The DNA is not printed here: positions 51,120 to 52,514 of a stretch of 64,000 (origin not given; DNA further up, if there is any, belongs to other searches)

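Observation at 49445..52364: Translationally coupled actin-fold ATPase plus ~600-aa coiled-coil protein: candidate uncharacterised archaeal filament or positioning module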

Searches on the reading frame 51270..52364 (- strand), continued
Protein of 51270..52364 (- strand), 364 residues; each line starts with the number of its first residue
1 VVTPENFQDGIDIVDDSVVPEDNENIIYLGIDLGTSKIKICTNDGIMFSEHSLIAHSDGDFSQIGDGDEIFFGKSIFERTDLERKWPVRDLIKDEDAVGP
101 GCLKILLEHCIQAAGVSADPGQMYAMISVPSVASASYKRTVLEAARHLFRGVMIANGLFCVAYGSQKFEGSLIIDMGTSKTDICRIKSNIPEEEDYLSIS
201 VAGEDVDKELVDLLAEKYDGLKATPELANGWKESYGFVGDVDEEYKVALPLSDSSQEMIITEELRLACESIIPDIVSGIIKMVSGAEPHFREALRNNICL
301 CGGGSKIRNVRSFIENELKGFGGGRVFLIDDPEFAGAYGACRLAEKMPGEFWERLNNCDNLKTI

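Call 24: search_protein_families(library=pfam, proteins=[L012:9012-9584:+, L011:2560-4452:+, L017:2927-3460:+, L020:8991-9614:+, L009:9074-10885:+, L012:9600-10967:+, L012:11138-11581:+], max_evalue=1)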
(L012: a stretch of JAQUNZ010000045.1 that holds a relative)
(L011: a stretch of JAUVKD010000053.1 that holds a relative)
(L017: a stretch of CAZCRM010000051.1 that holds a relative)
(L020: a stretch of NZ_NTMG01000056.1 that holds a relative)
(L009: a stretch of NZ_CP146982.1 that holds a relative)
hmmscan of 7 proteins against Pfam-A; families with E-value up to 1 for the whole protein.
L012:9012-9584:+ (190 aa): 5 families
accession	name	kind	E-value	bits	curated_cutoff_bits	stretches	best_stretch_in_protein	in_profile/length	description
PF04659.18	Arch_fla_DE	-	4.5e-17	62.2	21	1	6-85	12-96/96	Archaeal flagella protein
PF04859.17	DUF641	-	0.0022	18.8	27.6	1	121-164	77-120/127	Plant protein of unknown function (DUF641)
PF16808.10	PKcGMP_CC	-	0.027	14.5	35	1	133-156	6-29/35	Coiled-coil N-terminus of cGMP-dependent protein kinase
PF06785.16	UPF0242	-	0.037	14.5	33.5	1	104-186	80-159/194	Uncharacterised protein family (UPF0242) N-terminus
PF21928.1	XLF_CC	-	0.087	13.2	27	0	133-160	20-47/53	XLF protein coiled-coil region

L011:2560-4452:+ (630 aa): 5 families
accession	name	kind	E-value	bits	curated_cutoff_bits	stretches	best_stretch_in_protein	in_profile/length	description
PF07926.17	TPR_MLP1_2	-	2.2e-10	41.1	36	4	170-287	3-117/129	TPR/MLP1/MLP2-like protein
PF04659.18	Arch_fla_DE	-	3.6e-07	30.5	21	1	7-80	15-95/96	Archaeal flagella protein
PF06818.20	Fez1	-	0.014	16.3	34.4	1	295-439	4-151/199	Fez1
PF05046.19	Img2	-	0.028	15.1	34.4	1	368-428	18-77/84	Mitochondrial large subunit ribosomal protein (Img2)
PF23257.1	DUF7071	-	0.46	10.7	27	0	462-482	25-45/68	Domain of unknown function (DUF7071)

L017:2927-3460:+ (177 aa): 14 families
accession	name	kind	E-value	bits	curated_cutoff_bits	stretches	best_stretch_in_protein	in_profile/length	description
PF04659.18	Arch_fla_DE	-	3.4e-19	69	21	1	15-83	21-95/96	Archaeal flagella protein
PF17082.10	Spc29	-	0.0021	18.3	31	1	93-161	104-171/245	Spindle Pole Component 29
PF01519.22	DUF16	-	0.0089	16.9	40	1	99-163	17-83/104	Protein of unknown function DUF16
PF02561.19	FliS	-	0.024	15.4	26.7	1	126-159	36-71/115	Flagellar protein FliS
PF22688.2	Hda_lid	-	0.08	13.4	27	1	1-15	41-55/65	Hda, lid domain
PF06818.20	Fez1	-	0.13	13.2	34.4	1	108-172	25-89/199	Fez1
PF03233.18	Cauli_AT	-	0.19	12.1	24.8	0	99-160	98-160/163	Aphid transmission protein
PF04356.17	DUF489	-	0.21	12.1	26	1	107-165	66-124/192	Protein of unknown function (DUF489)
PF13334.11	DUF4094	-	0.36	11.7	24.5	1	113-156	49-89/90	Domain of unknown function (DUF4094)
PF04508.17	Pox_A_type_inc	-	0.46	10.9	21.4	1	136-155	2-21/23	Viral A-type inclusion protein repeat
PF04859.17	DUF641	-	0.58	11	27.6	0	112-150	82-120/127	Plant protein of unknown function (DUF641)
PF17675.6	APG6_N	-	0.65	10.9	45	1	87-161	14-93/132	Apg6 coiled-coil region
PF09036.15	Bcr-Abl_Oligo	-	0.71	10.3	23.1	0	144-172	26-52/73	Bcr-Abl oncoprotein oligomerisation domain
PF05377.16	FlaC_arch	-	0.89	10.4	27.8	0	115-147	8-40/55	Flagella accessory protein C (FlaC)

L020:8991-9614:+ (207 aa): 10 families
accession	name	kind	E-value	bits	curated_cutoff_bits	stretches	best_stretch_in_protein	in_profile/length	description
PF04659.18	Arch_fla_DE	-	5.1e-13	49.2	21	1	15-84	21-96/96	Archaeal flagella protein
PF16808.10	PKcGMP_CC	-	0.021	14.9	35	0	130-153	5-28/35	Coiled-coil N-terminus of cGMP-dependent protein kinase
PF00338.27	Ribosomal_S10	-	0.027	15.2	21.2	1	100-148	35-83/98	Ribosomal protein S10p/S20e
PF11945.13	WASH_WAHD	-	0.05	13.5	24.2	1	96-197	97-197/292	WAHD domain of WASH complex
PF02321.23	OEP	-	0.098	12.9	22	1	124-171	91-137/187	Outer membrane efflux protein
PF04859.17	DUF641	-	0.14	12.9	27.6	1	114-162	72-120/127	Plant protein of unknown function (DUF641)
PF04508.17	Pox_A_type_inc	-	0.16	12.3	21.4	1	148-163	2-17/23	Viral A-type inclusion protein repeat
PF16046.10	FAM76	-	0.26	11.1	28.5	1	113-196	186-266/298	FAM76 protein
PF05377.16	FlaC_arch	-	0.38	11.6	27.8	1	123-159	4-40/55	Flagella accessory protein C (FlaC)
PF04102.17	SlyX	-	0.49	11.5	30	1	123-171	7-55/67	SlyX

L009:9074-10885:+ (603 aa): 3 families
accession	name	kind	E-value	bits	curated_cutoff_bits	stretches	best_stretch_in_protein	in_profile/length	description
PF17675.6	APG6_N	-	0.013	16.4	45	1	106-221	11-126/132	Apg6 coiled-coil region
PF19551.4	DUF6074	-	0.16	12.7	27.2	0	155-181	38-64/83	Family of unknown function (DUF6074)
PF07888.16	CALCOCO1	-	0.17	11.1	36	0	330-527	57-247/496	Calcium binding and coiled-coil domain (CALCOCO1) like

L012:9600-10967:+ (455 aa): 9 families
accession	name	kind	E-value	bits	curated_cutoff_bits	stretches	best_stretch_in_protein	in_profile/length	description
PF14522.11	Cytochrome_C7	-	3.9e-08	33.4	24.8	1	138-196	12-66/67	Cytochrome c7 and related cytochrome c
PF14537.11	Cytochrom_c3_2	-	1.3e-07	32.4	25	2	140-197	7-65/79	Cytochrome c3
PF22113.1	Mtrc-MtrF_II-IV_dom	-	2.5e-07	30.8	30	2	141-348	8-166/176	Outer membrane cytochrome MtrC/MtrF-like, domains II/IV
PF13435.11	Cytochrome_C554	-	3.7e-06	28.2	20.8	1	138-169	47-84/84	Cytochrome c554 and c-prime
PF09699.15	Paired_CXXCH_1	-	2.1e-05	24.6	20.6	2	163-197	8-37/41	Doubled CXXCH motif (Paired_CXXCH_1)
PF00684.25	DnaJ_CXXCXGXG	-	3.4e-05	24.5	32.7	2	142-197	1-49/65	DnaJ central domain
PF18204.6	PGF-CTERM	-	0.0096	16.3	18.8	1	430-442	1-13/23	PGF-CTERM motif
PF23499.1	YnfU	-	0.48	10.8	27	0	326-344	26-44/49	YnfU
PF13442.11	Cytochrome_CBB3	-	0.59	10.9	27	0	256-283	10-35/68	Cytochrome C oxidase, cbb3-type, subunit III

L012:11138-11581:+ (147 aa): 6 families
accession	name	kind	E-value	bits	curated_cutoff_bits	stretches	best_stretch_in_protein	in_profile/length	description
PF01381.28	HTH_3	-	2.4e-09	37.5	23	1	40-79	1-40/55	Helix-turn-helix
PF13560.12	HTH_31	-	1.6e-06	28.8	27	1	37-82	3-49/64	Helix-turn-helix domain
PF12844.13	HTH_19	-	4.4e-05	23.7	30.2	1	40-80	4-44/64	Helix-turn-helix domain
PF13545.12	HTH_Crp_2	-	0.0083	16.5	27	1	44-68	18-42/70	Crp-like helix-turn-helix domain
PF13413.12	HTH_25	-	0.15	12.3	24.6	1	40-88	2-52/62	Helix-turn-helix domain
PF04545.22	Sigma70_r4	-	0.2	11.6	24.1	1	42-70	15-42/50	Sigma-70, region 4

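Call 44: search_protein_families(library=ncbifam, proteins=[P0017, P0016, P0013, P0015, P0025, P0049], max_evalue=0.001)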
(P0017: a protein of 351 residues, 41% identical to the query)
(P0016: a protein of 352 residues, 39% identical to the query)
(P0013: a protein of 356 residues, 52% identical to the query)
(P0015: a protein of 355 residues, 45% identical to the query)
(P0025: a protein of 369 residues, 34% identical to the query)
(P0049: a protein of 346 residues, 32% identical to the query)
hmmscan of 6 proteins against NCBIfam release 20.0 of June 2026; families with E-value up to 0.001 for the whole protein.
P0017 (351 aa): 8 families
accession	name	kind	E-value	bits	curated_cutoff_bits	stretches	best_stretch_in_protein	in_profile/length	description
NF040964.1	MamK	subfamily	2.4e-118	395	400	1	23-349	1-328/335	MamK family actin-like protein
NF053558.1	BeeR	equivalog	2.4e-59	201.1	530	1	23-350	1-347/349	BeeR family actin-like protein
NF010539.0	PRK13927.1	subfamily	8.5e-21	74.2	293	1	25-340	9-326/339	rod shape-determining protein MreB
TIGR00904.1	mreB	subfamily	2.1e-18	66.5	365.75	1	25-340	5-326/334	MreB/Mrl family cell shape determining protein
NF010540.1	PRK13929.1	exception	6.7e-11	41.8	515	1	24-316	6-304/334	rod-share determining protein MreBH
NF011660.0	PRK15080.1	equivalog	1.4e-10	40.8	182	0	120-180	96-156/277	ethanolamine utilization protein EutJ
NF053533.1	salactin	equivalog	7e-09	35.2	400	1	25-342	4-334/335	actin-like salactin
TIGR02529.1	EutJ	subfamily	2.8e-06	27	152.1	0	121-180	64-123/239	ethanolamine utilization protein EutJ family protein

P0016 (352 aa): 8 families
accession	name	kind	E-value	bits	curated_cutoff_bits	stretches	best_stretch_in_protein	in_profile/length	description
NF040964.1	MamK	subfamily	4.7e-114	380.9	400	1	22-351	1-330/335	MamK family actin-like protein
NF053558.1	BeeR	equivalog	1.6e-60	205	530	1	22-350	1-347/349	BeeR family actin-like protein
NF010539.0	PRK13927.1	subfamily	4.4e-22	78.4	293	1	24-342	9-328/339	rod shape-determining protein MreB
TIGR00904.1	mreB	subfamily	1.7e-18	66.8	365.75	1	24-341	5-327/334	MreB/Mrl family cell shape determining protein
NF010540.1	PRK13929.1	exception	2.2e-15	56.6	515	1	22-335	5-319/334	rod-share determining protein MreBH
NF053533.1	salactin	equivalog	3.3e-13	49.4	400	1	24-342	4-334/335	actin-like salactin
NF011660.0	PRK15080.1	equivalog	7.3e-06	25.4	182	0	121-178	97-154/277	ethanolamine utilization protein EutJ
TIGR01174.1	ftsA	equivalog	0.00011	21.4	175.85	0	167-315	198-339/371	cell division protein FtsA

P0013 (356 aa): 6 families
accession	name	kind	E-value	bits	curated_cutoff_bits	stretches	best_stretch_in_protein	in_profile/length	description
NF040964.1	MamK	subfamily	1.3e-72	244.7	400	1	27-355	1-331/335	MamK family actin-like protein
NF053558.1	BeeR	equivalog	2.2e-36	125.6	530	1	65-321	47-312/349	BeeR family actin-like protein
NF010539.0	PRK13927.1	subfamily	4.8e-10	38.9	293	1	29-346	9-329/339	rod shape-determining protein MreB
NF053533.1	salactin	equivalog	3.5e-09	36.2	400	1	30-345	5-334/335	actin-like salactin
TIGR00904.1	mreB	subfamily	1.3e-08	34.3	365.75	1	29-346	5-329/334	MreB/Mrl family cell shape determining protein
NF011660.0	PRK15080.1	equivalog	0.00067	19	182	0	274-318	208-252/277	ethanolamine utilization protein EutJ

P0015 (355 aa): 5 families
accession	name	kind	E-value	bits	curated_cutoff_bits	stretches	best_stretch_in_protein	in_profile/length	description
NF040964.1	MamK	subfamily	2.2e-64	217.6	400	1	28-353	2-330/335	MamK family actin-like protein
NF053558.1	BeeR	equivalog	2.3e-29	102.5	530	1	29-350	3-345/349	BeeR family actin-like protein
NF010539.0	PRK13927.1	subfamily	1.1e-10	40.9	293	1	29-345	9-329/339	rod shape-determining protein MreB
TIGR00904.1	mreB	subfamily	3.4e-08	32.9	365.75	1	120-345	98-329/334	MreB/Mrl family cell shape determining protein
NF010540.1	PRK13929.1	exception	1.8e-05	24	515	1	100-338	80-320/334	rod-share determining protein MreBH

P0025 (369 aa): 9 families
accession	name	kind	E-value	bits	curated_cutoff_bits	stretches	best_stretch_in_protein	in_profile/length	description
NF040964.1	MamK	subfamily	4.9e-128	426.9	400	1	35-368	1-331/335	MamK family actin-like protein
NF053558.1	BeeR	equivalog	1.9e-57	194.9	530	1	35-365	1-346/349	BeeR family actin-like protein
NF010539.0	PRK13927.1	subfamily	2.1e-16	59.7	293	1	37-358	9-328/339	rod shape-determining protein MreB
TIGR00904.1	mreB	subfamily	1.7e-12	47.1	365.75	1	38-356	6-326/334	MreB/Mrl family cell shape determining protein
NF010540.1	PRK13929.1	exception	5e-11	42.3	515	1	90-331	59-303/334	rod-share determining protein MreBH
NF053533.1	salactin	equivalog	8.2e-07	28.4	400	1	37-358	4-334/335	actin-like salactin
NF011660.0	PRK15080.1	equivalog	1.1e-06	28.1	182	1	114-194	74-154/277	ethanolamine utilization protein EutJ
TIGR01174.1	ftsA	equivalog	0.00026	20.2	175.85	0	184-332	199-340/371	cell division protein FtsA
TIGR02529.1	EutJ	subfamily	0.0006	19.4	152.1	0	132-195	59-122/239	ethanolamine utilization protein EutJ family protein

P0049 (346 aa): 10 families
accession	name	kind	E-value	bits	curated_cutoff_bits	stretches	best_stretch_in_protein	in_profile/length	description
NF040964.1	MamK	subfamily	6.7e-164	544.8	400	1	11-344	1-334/335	MamK family actin-like protein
NF053558.1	BeeR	equivalog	1.7e-59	201.6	530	1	11-339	1-347/349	BeeR family actin-like protein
NF010539.0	PRK13927.1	subfamily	1.7e-12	46.9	293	1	13-303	9-304/339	rod shape-determining protein MreB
NF053560.1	crenactin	equivalog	1.4e-08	34.1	630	1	42-231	44-247/422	crenactin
NF053533.1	salactin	equivalog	1.8e-08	33.9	400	1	13-331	4-334/335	actin-like salactin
TIGR00904.1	mreB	subfamily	3.4e-08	32.9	365.75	1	13-302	5-303/334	MreB/Mrl family cell shape determining protein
NF011660.0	PRK15080.1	equivalog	2.6e-07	30.1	182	0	90-183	76-171/277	ethanolamine utilization protein EutJ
TIGR03739.1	PRTRC_D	hypoth_equivalog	3e-05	23.2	214.8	1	151-327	164-316/320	PRTRC system protein D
NF003520.0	PRK05183.1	subfamily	0.00014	20.4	620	0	91-301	133-355/621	Fe-S protein assembly chaperone HscA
TIGR01991.1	HscA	equivalog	0.0002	20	708.55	1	138-301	162-335/600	Fe-S protein assembly chaperone HscA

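Call 55: predict_structure(alignment_id=A1)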
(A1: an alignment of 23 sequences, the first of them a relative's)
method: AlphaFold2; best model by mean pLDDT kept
length: 364 residues; sequences in the alignment: 23
mean_pLDDT: 84.8   pTM: 0.84
mean pLDDT of the five models: 84.8, 84.6, 83.0, 82.0, 79.9
residues with pLDDT >= 90: 193; 70-90: 126; 50-70: 20; < 50: 25
segments of 3 or more residues with pLDDT < 50: 1-22, 362-364
pLDDT, mean of each block of 10 residues (from residue 1): 32 37 75 93 95 82 65 84 85 73 92 92 93 86 93 93 86 91 86 88 93 90 89 90 88 87 96 95 91 93 89 94 91 94 92 76 43
secondary structure, 60 per line:
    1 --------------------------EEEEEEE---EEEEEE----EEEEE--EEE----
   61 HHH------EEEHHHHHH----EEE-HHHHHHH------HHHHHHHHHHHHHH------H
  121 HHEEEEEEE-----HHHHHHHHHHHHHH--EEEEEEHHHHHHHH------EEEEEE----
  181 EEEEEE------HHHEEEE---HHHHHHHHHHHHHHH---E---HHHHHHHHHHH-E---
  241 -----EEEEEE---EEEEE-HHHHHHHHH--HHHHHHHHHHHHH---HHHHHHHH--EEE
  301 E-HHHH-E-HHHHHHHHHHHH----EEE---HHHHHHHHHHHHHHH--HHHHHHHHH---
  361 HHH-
elements in order: E27-33 E37-42 E47-51 E54-56 E70-72 H73-78 E83-85 H87-93 H100-113 E123-129 H135-148 E151-156 H157-164 E171-176 E181-186 E196-199 H203-217 H225-235 E246-251 E255-259 H261-269 H272-284 H288-295 E298-301 H303-306 H310-321 E326-328 H332-346 H349-357

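Call 58: fold_search(model_id=the predicted structure, library=pdb)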
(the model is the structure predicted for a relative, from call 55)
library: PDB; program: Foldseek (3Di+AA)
matches with E <= 10: 1258; with E <= 0.001: 873
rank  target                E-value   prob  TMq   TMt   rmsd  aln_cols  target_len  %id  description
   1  5ljw_A                9.8e-31  1.00  0.77  0.84   3.3       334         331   30  MamK non-polymerising A278D mutant bound to AMPPNP (released 2016-11-16)
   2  5ljw_B                1.2e-30  1.00  0.71  0.78   4.5       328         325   29  MamK non-polymerising A278D mutant bound to AMPPNP (released 2016-11-16)
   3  5ljv_A                8.9e-30  1.00  0.79  0.88   3.1       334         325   30  MamK double helical filament (released 2016-11-16)
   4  8r2n_A                3.7e-24  1.00  0.74  0.76   4.4       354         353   21  Structure of the BeeR filament (released 2025-03-05)
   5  5jyg_A                5.5e-20  1.00  0.75  0.83   3.6       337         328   30  Cryo-EM structure of the MamK filament at 6.5 A (released 2016-07-27)
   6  9a5t_B                6.1e-20  1.00  0.74  0.80   3.4       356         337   22  Integrative model of MBL-MREB by crosslinking MS and deep learning (released 2024-09-18)
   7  7zpt                  7.7e-20  1.00  0.71  0.77   4.0       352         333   20  Crystal structure of MreB from Geobacillus stearothermophilus ATCC7953 (released 2023-05-10)
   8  7zpu                  8.1e-20  1.00  0.69  0.77   3.9       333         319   21  Crystal structure of MreB from Geobacillus stearothermophilus ATCC7953 in complex with ATP (released 2023-05-10)
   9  8aam                  1.7e-19  1.00  0.70  0.78   3.7       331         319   22  Crystal structure of MreB from Geobacillus stearothermophilus ATCC7953 (released 2023-07-12)
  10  8azg                  1.9e-19  1.00  0.69  0.76   4.0       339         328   21  Crystal structure of MreB from Geobacillus stearothermophilus ATCC7953 in complex with ATP (released 2023-09-13)
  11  4czl                  3.4e-19  1.00  0.70  0.76   4.2       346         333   20  C. crescentus MreB, monomeric, ADP (released 2014-06-25)
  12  1jce                  3.8e-19  1.00  0.73  0.79   3.2       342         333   22  MREB FROM THERMOTOGA MARITIMA (released 2001-09-19)
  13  7e1g_A                6.6e-19  1.00  0.73  0.80   3.5       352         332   20  Structure of MreB3 from Spiroplasma eriocheiris (released 2022-02-16)
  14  8ab4                  8.8e-19  1.00  0.68  0.77   3.7       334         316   22  Crystal structure of MreB from Geobacillus stearothermophilus ATCC7953 in complex with GTP (released 2023-07-12)
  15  4czg                  9.9e-19  1.00  0.71  0.80   3.6       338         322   19  C. crescentus MreB, single filament, ADP, A22 inhibitor (released 2014-06-11)
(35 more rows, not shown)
